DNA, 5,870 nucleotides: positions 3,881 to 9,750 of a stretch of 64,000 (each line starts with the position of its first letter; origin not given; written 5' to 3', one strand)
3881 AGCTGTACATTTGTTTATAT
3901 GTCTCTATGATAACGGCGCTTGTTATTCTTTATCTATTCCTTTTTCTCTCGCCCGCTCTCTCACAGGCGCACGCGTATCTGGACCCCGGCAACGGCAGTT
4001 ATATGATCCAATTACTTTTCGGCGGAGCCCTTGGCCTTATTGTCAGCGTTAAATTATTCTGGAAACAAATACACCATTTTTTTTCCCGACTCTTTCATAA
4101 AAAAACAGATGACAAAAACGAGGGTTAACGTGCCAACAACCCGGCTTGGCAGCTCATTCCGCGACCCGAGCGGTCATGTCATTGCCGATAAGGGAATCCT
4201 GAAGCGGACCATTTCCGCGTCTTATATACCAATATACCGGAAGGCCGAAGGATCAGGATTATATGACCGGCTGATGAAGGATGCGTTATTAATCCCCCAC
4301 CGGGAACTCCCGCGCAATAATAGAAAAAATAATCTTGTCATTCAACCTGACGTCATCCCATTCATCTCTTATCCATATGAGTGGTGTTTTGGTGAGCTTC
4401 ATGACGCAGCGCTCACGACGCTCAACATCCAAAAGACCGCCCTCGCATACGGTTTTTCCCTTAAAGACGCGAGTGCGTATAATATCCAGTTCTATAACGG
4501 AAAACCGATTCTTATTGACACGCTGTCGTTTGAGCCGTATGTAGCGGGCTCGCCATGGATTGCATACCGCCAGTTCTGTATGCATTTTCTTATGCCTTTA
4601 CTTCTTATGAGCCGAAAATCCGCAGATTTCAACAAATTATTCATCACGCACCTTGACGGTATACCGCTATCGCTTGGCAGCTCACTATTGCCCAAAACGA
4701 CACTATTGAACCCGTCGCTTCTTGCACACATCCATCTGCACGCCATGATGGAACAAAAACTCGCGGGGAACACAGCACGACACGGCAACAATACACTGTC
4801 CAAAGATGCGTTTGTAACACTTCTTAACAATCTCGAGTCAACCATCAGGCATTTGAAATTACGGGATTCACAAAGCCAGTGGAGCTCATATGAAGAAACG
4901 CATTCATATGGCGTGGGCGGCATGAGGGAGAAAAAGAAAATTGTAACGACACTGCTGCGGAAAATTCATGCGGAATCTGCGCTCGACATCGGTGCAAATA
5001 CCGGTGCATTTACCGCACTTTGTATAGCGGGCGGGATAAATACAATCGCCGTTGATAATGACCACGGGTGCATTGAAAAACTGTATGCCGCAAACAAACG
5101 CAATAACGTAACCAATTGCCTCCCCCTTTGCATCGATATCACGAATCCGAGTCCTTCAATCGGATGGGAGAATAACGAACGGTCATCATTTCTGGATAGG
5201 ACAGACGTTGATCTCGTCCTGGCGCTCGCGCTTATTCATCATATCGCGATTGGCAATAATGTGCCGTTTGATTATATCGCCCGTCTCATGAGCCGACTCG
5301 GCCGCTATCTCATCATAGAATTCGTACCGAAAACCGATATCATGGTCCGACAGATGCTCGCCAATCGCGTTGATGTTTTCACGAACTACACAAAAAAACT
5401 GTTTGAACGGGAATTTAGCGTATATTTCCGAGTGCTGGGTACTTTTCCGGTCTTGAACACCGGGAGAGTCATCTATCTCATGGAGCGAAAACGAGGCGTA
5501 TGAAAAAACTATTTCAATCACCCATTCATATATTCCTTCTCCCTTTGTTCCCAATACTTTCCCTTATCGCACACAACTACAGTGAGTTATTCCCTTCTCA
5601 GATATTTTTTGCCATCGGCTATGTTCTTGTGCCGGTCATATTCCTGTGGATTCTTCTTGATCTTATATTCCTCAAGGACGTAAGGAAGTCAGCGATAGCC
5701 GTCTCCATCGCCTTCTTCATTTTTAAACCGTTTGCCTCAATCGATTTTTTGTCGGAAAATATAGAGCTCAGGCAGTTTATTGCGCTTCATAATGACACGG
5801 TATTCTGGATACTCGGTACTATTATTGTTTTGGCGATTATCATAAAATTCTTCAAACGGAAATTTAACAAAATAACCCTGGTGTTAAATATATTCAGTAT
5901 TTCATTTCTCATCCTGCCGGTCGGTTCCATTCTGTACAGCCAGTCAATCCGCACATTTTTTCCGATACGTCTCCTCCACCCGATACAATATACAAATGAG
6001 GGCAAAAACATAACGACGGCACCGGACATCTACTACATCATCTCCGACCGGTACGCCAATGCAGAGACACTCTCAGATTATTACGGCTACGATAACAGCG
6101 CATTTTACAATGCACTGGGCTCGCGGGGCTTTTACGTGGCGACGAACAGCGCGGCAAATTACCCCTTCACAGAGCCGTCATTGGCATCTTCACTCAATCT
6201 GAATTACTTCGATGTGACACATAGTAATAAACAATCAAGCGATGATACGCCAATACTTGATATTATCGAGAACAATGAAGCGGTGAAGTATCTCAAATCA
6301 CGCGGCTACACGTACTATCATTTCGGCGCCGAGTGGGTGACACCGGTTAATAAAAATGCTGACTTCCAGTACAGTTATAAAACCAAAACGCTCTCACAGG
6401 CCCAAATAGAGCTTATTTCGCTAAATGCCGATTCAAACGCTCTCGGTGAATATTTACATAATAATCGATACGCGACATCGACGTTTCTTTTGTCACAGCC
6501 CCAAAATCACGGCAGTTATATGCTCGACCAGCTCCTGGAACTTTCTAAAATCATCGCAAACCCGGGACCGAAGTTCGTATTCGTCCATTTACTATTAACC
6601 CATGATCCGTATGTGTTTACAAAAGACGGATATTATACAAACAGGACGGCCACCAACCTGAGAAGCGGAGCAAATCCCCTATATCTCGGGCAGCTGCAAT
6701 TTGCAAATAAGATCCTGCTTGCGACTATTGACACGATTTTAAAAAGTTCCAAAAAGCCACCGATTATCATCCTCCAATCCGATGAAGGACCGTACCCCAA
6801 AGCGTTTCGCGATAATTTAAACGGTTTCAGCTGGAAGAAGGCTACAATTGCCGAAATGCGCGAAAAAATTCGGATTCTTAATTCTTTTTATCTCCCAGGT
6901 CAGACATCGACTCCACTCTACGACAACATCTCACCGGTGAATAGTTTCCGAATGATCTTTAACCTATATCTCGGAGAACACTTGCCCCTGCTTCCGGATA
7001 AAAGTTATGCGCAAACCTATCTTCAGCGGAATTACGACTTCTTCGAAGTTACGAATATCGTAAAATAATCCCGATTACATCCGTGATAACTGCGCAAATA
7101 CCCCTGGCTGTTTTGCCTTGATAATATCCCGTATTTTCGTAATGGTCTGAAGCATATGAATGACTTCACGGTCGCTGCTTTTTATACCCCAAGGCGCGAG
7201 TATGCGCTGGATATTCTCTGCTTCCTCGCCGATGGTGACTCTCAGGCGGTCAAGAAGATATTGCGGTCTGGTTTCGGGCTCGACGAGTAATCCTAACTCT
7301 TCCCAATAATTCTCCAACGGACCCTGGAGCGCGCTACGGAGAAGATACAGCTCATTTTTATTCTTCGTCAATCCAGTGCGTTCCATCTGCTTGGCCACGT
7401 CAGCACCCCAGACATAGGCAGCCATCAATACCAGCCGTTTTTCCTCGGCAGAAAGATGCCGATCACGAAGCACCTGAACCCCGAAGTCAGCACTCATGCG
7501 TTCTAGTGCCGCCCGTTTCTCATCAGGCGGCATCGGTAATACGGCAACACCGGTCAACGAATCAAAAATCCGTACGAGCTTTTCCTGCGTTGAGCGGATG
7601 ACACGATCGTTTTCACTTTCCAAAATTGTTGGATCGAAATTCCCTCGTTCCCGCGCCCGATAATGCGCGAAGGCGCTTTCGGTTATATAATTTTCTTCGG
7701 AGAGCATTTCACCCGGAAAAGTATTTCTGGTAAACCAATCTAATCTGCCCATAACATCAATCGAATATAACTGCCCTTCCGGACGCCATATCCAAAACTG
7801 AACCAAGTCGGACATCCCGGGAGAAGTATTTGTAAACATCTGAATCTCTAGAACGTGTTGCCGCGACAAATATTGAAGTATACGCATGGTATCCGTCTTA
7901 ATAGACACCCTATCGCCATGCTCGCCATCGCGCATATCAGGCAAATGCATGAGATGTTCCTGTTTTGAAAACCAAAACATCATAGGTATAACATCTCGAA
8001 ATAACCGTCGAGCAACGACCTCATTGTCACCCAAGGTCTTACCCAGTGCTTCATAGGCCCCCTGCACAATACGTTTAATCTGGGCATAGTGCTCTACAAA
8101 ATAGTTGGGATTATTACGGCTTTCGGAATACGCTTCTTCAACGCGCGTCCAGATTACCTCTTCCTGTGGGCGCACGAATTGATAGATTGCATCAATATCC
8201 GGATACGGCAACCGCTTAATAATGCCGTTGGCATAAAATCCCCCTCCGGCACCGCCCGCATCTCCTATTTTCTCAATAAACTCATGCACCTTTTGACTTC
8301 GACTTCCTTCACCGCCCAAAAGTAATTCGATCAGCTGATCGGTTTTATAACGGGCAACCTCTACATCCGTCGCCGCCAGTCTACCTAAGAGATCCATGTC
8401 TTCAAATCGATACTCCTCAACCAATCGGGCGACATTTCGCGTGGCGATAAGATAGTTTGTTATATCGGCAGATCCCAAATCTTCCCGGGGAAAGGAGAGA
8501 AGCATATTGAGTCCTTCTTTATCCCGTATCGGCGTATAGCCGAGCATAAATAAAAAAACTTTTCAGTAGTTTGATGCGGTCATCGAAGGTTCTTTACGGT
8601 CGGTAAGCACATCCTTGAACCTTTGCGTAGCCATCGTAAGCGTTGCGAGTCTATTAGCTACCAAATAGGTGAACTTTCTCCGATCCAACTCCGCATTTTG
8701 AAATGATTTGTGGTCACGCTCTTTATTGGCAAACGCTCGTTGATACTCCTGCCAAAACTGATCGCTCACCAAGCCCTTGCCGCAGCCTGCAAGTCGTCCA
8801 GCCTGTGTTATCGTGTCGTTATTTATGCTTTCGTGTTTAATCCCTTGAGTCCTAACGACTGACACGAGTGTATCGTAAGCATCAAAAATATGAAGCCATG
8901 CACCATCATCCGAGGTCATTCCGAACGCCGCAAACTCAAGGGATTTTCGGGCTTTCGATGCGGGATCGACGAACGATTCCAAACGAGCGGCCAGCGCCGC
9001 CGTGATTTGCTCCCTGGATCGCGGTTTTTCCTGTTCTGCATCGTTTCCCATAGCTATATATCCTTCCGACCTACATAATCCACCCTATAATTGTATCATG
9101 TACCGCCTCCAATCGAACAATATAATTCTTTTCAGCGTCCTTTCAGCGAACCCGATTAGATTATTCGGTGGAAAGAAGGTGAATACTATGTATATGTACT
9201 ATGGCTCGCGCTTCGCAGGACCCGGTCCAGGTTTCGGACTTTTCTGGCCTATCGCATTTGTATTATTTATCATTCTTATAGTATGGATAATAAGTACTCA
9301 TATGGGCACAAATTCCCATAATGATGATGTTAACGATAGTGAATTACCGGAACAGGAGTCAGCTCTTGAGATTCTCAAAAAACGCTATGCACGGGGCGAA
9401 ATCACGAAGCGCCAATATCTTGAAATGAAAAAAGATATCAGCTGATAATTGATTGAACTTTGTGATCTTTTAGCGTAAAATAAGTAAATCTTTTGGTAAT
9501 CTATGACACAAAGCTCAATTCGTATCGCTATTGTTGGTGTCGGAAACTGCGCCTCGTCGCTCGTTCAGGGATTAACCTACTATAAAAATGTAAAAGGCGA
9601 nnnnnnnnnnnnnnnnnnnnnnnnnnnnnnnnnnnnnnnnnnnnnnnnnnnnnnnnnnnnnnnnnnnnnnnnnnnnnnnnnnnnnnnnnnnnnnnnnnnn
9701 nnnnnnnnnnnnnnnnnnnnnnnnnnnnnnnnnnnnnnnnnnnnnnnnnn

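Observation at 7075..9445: Two-gene operon of unknown function (490 aa plus 162 aa) divergent from a SHOCT-domain membrane protein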

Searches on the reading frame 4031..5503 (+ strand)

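Call 3: search_protein_families(library=pfam, proteins=[window:4031-5503:+], max_evalue=1)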
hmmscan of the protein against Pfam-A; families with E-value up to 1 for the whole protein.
window:4031-5503:+ (490 aa): 4 families
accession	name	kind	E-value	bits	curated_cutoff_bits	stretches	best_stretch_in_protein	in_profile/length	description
PF08242.18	Methyltransf_12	-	0.0011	20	30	1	318-421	1-86/98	Methyltransferase domain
PF13489.12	Methyltransf_23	-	0.04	14.1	27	1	311-406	20-95/164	Methyltransferase domain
PF08241.18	Methyltransf_11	-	0.063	14.4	21.2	1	318-407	1-74/95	Methyltransferase domain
PF02390.23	Methyltransf_4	-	0.24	11.3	24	0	13-35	75-97/173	Putative methyltransferase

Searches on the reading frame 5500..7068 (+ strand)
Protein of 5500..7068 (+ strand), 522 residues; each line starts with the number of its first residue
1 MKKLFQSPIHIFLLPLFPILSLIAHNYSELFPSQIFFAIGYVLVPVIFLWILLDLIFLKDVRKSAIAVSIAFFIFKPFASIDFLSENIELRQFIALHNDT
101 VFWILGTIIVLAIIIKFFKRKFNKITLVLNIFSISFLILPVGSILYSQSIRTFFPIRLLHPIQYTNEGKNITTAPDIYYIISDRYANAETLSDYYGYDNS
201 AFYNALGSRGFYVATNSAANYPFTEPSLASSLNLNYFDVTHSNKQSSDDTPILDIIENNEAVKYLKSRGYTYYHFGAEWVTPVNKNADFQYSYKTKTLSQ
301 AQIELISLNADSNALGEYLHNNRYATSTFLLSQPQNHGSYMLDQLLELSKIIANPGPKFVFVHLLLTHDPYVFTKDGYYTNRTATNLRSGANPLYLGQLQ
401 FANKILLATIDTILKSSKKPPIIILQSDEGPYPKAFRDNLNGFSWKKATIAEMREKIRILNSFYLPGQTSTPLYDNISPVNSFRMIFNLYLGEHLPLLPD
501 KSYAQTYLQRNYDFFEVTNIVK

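Call 3: search_protein_families(library=pfam, proteins=[window:5500-7068:+], max_evalue=1)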
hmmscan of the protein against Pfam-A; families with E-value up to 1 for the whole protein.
window:5500-7068:+ (522 aa): 1 family
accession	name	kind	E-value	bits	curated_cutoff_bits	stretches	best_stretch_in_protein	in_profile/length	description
PF25712.1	crAss_CARGO2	-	0.0025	17.2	27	1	183-235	230-289/544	Crassvirus Cargo protein 2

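Call 74: search_solved_structures(query=window:5500-7065:+, max_evalue=0.01)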
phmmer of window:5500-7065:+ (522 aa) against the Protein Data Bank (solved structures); distinct sequences matched with E-value up to 0.01: 0.

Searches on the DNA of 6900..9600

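Call 68: search_rna_families(source=window, start=6900, end=9600, threshold=evalue, max_evalue=1)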
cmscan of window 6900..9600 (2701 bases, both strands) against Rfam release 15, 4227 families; matches with E-value up to 1: 0.
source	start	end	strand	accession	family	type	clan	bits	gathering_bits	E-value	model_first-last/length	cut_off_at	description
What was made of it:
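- On Selenoprotein (UGA = Sec): No Rfam match was found (call 68).
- There was no Rfam hit, SECIS included, in 6900-9600 (call 68).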
